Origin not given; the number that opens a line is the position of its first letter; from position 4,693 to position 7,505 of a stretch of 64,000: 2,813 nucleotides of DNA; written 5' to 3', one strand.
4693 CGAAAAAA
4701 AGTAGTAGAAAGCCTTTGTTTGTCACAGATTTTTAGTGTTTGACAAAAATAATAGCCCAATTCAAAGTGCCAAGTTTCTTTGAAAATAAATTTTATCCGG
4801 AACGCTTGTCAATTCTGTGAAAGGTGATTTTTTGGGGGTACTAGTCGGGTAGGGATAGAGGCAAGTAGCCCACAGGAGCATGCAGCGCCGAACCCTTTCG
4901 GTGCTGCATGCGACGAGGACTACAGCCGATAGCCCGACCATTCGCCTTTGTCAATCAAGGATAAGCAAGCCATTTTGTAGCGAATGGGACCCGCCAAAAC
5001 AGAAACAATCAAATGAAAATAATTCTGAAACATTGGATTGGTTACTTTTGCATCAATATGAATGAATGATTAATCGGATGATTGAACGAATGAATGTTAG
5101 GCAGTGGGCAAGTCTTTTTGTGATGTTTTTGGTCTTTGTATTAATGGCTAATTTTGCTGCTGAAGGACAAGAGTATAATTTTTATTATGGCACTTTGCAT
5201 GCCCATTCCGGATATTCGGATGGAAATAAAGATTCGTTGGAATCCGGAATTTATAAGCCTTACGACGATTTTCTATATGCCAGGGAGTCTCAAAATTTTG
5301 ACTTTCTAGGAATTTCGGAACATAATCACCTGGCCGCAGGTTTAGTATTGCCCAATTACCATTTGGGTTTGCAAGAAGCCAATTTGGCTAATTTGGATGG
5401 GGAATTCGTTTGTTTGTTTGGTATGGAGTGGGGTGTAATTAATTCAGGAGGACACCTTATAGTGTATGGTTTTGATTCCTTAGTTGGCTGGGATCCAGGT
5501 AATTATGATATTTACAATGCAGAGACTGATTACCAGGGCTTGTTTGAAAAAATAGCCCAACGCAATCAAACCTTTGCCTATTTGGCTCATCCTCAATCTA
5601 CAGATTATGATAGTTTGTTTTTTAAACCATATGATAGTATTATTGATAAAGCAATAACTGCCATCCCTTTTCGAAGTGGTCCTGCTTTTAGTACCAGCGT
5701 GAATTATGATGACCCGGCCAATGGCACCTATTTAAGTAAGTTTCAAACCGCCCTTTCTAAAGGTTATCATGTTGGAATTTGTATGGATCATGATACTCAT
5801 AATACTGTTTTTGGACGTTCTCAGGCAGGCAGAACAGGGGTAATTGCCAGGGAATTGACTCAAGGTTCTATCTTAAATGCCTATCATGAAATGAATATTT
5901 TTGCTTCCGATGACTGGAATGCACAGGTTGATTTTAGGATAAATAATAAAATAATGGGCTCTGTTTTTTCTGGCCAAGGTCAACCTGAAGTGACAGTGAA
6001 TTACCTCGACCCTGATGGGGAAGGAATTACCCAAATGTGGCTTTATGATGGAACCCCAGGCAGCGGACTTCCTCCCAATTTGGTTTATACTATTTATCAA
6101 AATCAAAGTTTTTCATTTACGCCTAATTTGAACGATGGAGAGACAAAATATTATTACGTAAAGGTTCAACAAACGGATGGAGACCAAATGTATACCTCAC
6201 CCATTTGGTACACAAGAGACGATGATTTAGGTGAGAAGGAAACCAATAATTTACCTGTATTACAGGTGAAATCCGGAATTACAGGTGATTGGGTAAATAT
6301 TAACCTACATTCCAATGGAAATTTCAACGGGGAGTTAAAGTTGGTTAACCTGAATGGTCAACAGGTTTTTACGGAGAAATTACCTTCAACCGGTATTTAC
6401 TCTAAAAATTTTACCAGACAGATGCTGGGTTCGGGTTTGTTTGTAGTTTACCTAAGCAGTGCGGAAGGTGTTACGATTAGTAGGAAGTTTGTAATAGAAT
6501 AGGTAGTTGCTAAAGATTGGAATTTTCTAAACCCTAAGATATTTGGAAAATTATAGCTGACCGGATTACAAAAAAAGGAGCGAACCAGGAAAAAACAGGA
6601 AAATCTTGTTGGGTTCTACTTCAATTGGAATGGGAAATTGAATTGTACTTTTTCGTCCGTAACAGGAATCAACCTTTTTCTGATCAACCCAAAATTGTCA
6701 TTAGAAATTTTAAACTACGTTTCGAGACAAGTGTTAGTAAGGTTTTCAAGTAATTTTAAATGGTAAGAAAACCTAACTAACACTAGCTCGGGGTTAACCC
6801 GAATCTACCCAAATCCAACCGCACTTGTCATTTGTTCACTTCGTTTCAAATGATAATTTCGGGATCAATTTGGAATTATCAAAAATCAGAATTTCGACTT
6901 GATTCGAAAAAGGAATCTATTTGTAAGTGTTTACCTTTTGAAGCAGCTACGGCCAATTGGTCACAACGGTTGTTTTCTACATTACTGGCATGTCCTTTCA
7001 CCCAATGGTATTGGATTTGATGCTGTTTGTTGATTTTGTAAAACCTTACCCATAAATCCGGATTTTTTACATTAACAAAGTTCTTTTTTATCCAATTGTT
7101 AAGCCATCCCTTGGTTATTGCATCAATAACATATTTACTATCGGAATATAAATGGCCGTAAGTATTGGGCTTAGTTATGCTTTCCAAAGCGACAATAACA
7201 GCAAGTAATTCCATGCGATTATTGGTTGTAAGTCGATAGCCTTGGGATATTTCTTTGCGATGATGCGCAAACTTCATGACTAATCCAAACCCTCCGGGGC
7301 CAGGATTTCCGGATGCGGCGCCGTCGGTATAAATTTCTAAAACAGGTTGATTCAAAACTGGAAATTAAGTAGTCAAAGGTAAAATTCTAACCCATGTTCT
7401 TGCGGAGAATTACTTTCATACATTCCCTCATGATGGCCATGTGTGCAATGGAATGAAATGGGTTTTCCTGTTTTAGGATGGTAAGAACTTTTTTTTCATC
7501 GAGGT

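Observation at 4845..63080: Nine copies of a 100-150 nt structured intergenic repeat (E family) showing compensatory base changes between copies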

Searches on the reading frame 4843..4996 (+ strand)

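Call 78: search_protein_families(library=ncbifam, proteins=[L091:3-1778:-, L096:1582-3270:+], max_evalue=0.00001)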
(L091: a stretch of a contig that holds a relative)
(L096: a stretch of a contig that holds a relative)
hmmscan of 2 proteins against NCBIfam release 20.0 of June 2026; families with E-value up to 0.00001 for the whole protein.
L091:3-1778:- (592 aa): 36 families (the best 25 are shown)
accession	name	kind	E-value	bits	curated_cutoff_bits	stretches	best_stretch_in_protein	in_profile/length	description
TIGR01393.1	lepA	equivalog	3.4e-293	973.5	533.9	1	2-592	1-590/595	translation elongation factor 4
TIGR01394.1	TypA_BipA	equivalog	9.4e-59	199.2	757.3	1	4-279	1-290/594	translational GTPase TypA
TIGR00484.1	EF-G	equivalog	5.1e-52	176.9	659.4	2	2-172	8-179/691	elongation factor G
NF012153.1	tet_protect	equivalog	8.2e-49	166.4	775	2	6-150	2-145/614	tetracycline resistance ribosomal protection protein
NF009381.0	PRK12740.1-5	subfamily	2e-47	162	583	2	2-172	7-178/692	elongation factor G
TIGR00490.1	aEF-2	equivalog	1.9e-45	155.2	738.45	2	2-133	17-149/720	elongation factor EF-2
NF007583.0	PRK10218.1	equivalog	3.6e-44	150.8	1260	1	2-277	3-292/607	ribosome-dependent GTPase TypA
NF001964.0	PRK00741.1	equivalog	4.1e-39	134.4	473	2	3-153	11-164/529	peptide chain release factor 3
NF009891.0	PRK13351.1-1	equivalog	2.5e-36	125.5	597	2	2-150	7-154/681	elongation factor G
NF000120.3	47473_otr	exception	2.8e-35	122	900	2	6-150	4-147/608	tetracycline resistance ribosomal protection protein Otr(A)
TIGR00503.1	prfC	equivalog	5.3e-34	117.5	466.95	1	3-153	10-163/527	peptide chain release factor 3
NF033148.1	tet_protect_M_W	exception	4e-32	111.3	1100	2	4-151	3-149/639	TetM/TetW/TetO/TetS family tetracycline resistance ribosomal protection protein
NF012154.0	tet_protect_Q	exception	8.5e-29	100.3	1425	2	4-147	3-145/638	tetracycline resistance ribosomal protection protein Tet(Q)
NF009379.0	PRK12740.1-3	equivalog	2.5e-26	92.5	513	2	3-144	7-147/674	elongation factor G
NF009377.1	PRK12740.1-1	equivalog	1e-23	83.7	890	1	2-151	11-159/700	elongation factor G-like protein EF-G2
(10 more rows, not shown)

L096:1582-3270:+ (563 aa): 190 families (the best 25 are shown)
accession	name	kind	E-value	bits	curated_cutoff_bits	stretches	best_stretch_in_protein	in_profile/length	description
TIGR03719.1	ABC_ABC_ChvD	subfamily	4e-274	910.3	806.75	1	6-561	2-552/552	energy-dependent translational throttle protein EttA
NF008775.0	PRK11819.1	equivalog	6.2e-274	909.8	599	1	5-563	3-556/556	energy-dependent translational throttle protein EttA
NF050005.1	ABC_ATPase_Uup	equivalog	3.3e-135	451.7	900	1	20-546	13-533/636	ATP-binding cassette ATPase Uup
NF008358.0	PRK11147.1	equivalog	8.7e-125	417.4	936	1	20-546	13-533/635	ABC transporter ATP-binding protein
NF000355.4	ribo_prot_ABC_F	equivalog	1.4e-119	400.2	380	4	289-508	270-484/499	ribosomal protection-like ABC-F family protein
NF000170.2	ABCF_Vga_all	exception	2.1e-103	346.6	725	4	286-545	220-474/521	Vga family ABC-F type ribosomal protection protein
NF000171.1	ABCF_producer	exception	4.9e-98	328.9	800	3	10-287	5-279/541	TlrC/CarA/OleB/SrmB family ABC-F type ribosomal protection protein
NF011646.0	PRK15064.1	equivalog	4.7e-91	305.8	762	1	16-544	7-528/530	ABC-F family ATPase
NF000166.1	ABCF_CarA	exception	4.7e-83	279.2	1050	3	12-262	9-264/556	ABC-F type ribosomal protection protein Car(A)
NF043038.1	ABCF_CplR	exception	8e-80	269.1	780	3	302-546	255-491/544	ABC-F type ribosomal protection protein CplR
NF007921.0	PRK10636.1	equivalog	2e-77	260.9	917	2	132-541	108-517/638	ABC transporter ATP-binding protein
NF000168.2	ABCF_Msr_all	exception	6.1e-73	246.1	680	4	264-520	224-475/487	Msr family ABC-F type ribosomal protection protein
NF000514.1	ABCF_OptrA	exception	4.6e-72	243.3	1450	1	25-543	35-551/655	ABC-F type ribosomal protection protein OptrA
NF000169.2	ABCF_Sal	exception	7.2e-71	239.5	725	2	117-518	74-496/542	Sal family ABC-F type ribosomal protection protein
NF000167.2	ABCF_Lsa_all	exception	1.2e-66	225.6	750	4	135-297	83-242/492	Lsa family ABC-F type ribosomal protection protein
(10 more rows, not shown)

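Call 79: search_protein_families(library=ncbifam, proteins=[L088:2170-2718:+, L088:2764-3108:+, L088:348-1715:-, L096:136-999:+], max_evalue=1e-8)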
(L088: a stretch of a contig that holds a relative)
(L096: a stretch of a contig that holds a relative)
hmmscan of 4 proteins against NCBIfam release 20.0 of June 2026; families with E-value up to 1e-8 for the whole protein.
L088:2170-2718:+ (183 aa): 10 families
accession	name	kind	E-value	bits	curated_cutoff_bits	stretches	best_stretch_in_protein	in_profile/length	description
NF001368.0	PRK00277.1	subfamily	7.8e-70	234.9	249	1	4-182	17-195/203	ATP-dependent Clp protease proteolytic subunit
NF009205.0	PRK12553.1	subfamily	2.7e-69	233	228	1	6-182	23-202/211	ATP-dependent Clp protease proteolytic subunit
TIGR00493.1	clpP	equivalog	1.5e-62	210.8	308.6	1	4-182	12-190/192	ATP-dependent Clp endopeptidase proteolytic subunit ClpP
NF011091.0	PRK14514.1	equivalog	5.5e-61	206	361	1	18-182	52-217/221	ATP-dependent Clp endopeptidase proteolytic subunit ClpP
NF009203.0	PRK12551.1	equivalog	4.8e-52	176.5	359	1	13-182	18-188/196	ATP-dependent Clp protease proteolytic subunit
NF011090.0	PRK14513.1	equivalog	3.2e-50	170.8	347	1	13-182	20-190/201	ATP-dependent Clp protease proteolytic subunit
NF011089.0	PRK14512.1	equivalog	2.8e-47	161.1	251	1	4-181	12-190/200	ATP-dependent Clp protease proteolytic subunit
NF009204.0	PRK12552.1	equivalog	3.6e-41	141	263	1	32-182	52-212/225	ATP-dependent Clp protease proteolytic subunit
NF045540.1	scaf_prot_MCP1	exception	2.2e-29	102.6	475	1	23-182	4-161/652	ClpP-like prohead protease/major capsid protein fusion protein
NF045542.1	Clp_rel_HeadMat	equivalog_domain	1.6e-27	96.4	120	1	23-181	3-165/165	head maturation protease, ClpP-related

L088:2764-3108:+ (115 aa): 3 families
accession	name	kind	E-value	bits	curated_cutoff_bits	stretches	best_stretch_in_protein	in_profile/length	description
NF008911.0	PRK12275.1-2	subfamily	2.1e-36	125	137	1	1-108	2-111/118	hypothetical protein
TIGR02436.1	TIGR02436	subfamily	1.2e-34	118.8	24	1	8-112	1-108/109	four helix bundle protein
NF008912.0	PRK12275.1-6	subfamily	1.8e-23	82.8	124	1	1-91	1-88/117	hypothetical protein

L088:348-1715:- (456 aa): 0 families

L096:136-999:+ (288 aa): 0 families

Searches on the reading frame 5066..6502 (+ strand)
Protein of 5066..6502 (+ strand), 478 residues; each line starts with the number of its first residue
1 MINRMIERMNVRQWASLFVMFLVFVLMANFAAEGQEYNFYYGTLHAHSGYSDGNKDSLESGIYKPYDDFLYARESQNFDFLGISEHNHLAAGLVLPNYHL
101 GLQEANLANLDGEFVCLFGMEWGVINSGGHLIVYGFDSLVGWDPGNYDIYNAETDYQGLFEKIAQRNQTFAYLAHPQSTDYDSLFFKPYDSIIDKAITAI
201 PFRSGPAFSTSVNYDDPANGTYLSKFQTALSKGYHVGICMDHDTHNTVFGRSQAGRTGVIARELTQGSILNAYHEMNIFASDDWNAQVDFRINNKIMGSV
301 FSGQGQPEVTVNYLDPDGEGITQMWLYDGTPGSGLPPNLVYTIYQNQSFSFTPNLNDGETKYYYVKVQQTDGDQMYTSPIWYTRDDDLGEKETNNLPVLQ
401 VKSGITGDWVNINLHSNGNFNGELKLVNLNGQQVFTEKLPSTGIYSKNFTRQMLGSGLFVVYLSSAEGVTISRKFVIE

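Call 11: search_protein_families(library=pfam, proteins=[window:5066-6502:+])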
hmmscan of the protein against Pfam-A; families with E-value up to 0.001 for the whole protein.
window:5066-6502:+ (478 aa): 0 families

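Call 78: search_protein_families(library=ncbifam, proteins=[window:5066-6502:+], max_evalue=0.00001)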
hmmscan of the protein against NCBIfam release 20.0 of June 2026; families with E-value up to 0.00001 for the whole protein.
window:5066-6502:+ (478 aa): 1 family
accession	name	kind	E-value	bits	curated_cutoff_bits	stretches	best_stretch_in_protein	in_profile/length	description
NF038032.1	CehA_McbA_metalo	domain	3.5e-15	56.2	80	1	39-382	2-314/315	CehA/McbA family metallohydrolase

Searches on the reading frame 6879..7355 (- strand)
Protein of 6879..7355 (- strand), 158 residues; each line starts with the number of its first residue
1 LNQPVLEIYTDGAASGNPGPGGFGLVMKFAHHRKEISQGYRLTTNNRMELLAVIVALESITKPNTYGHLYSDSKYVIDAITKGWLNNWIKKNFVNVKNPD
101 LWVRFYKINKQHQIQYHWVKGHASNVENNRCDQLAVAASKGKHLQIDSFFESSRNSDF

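Call 12: search_protein_families(library=pfam, proteins=[window:6879-7355:-])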
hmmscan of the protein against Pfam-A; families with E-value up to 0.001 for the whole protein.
window:6879-7355:- (158 aa): 1 family
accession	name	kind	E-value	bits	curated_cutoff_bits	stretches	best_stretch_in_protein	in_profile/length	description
PF00075.30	RNase_H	-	6e-39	133.9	25.8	1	6-139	4-140/141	RNase H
